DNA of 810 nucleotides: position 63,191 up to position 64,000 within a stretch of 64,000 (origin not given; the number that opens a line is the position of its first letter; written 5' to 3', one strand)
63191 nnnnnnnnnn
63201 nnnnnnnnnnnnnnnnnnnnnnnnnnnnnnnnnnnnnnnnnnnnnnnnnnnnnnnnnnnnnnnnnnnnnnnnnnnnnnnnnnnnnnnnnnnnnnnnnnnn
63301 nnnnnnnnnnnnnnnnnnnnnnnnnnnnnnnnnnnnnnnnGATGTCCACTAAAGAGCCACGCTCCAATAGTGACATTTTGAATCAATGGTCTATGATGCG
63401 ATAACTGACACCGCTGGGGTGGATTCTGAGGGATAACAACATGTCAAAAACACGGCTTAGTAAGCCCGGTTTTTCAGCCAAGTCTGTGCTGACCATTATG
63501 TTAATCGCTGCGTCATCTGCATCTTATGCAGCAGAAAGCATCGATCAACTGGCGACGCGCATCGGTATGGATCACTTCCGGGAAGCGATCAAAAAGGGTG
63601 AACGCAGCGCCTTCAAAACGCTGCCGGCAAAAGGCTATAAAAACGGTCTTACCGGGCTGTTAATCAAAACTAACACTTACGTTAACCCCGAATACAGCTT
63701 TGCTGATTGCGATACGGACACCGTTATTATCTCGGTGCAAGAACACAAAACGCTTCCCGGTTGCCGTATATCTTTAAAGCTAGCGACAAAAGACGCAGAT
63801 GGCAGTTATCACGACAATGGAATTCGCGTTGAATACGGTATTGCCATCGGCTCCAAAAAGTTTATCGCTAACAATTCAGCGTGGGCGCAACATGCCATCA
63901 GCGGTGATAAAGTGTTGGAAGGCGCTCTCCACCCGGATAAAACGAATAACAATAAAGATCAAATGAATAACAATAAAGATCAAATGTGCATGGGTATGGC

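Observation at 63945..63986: Perfect 21-bp tandem duplication inside the 3' partial secreted-protein gene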

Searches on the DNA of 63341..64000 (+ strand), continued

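Call 55: get_annotated_region(hit=H37, flank=20000)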
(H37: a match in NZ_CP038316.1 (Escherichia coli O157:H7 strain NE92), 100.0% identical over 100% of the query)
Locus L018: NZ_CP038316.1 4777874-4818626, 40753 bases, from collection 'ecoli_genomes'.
description: Escherichia coli O157:H7 strain NE92 chromosome, complete genome
organism: Escherichia coli O157:H7 strain NE92 (NCBI taxid 83334)
replicon: chromosome; assembly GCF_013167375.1
host: bovine; source: missing; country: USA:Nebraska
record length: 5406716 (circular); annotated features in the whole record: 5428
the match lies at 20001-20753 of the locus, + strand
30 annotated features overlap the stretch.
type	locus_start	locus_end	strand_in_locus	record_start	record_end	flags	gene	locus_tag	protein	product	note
CDS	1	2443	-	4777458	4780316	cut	-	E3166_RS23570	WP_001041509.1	DEAD/DEAH box helicase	-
CDS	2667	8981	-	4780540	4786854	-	-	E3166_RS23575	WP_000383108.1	DEAD/DEAH box helicase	-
CDS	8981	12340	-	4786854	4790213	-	-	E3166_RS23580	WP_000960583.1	STY4851/ECs_5259 family protein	-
CDS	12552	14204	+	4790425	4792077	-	zorA2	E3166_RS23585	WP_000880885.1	type II Zorya anti-phage system protein ZorA2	-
CDS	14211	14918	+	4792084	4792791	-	zorB2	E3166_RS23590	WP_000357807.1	type II Zorya anti-phage system protein ZorB2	-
CDS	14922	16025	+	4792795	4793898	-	zorE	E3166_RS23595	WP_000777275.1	type II Zorya anti-phage system protein ZorE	-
CDS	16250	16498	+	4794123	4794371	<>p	-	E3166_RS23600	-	N-acetylneuraminate epimerase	incomplete; partial in the middle of a contig; missing N-terminus and C-terminus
CDS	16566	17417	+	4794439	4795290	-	-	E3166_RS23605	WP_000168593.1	phosphorothioated DNA-binding restriction endonuclease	-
CDS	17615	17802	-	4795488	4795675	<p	-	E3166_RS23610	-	transposase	frameshifted; incomplete; partial in the middle of a contig; missing C-terminus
CDS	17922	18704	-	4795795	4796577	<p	-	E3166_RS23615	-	tyrosine-type recombinase/integrase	incomplete; partial in the middle of a contig; missing C-terminus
CDS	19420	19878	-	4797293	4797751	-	-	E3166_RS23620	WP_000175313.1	helix-turn-helix domain-containing protein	-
CDS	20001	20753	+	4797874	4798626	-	-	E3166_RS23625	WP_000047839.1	hypothetical protein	-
CDS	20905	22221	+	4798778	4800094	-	-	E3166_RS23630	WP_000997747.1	hypothetical protein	-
CDS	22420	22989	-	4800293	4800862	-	-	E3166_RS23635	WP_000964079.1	recombinase family protein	-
CDS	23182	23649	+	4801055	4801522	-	-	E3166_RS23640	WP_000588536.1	DUF1643 domain-containing protein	-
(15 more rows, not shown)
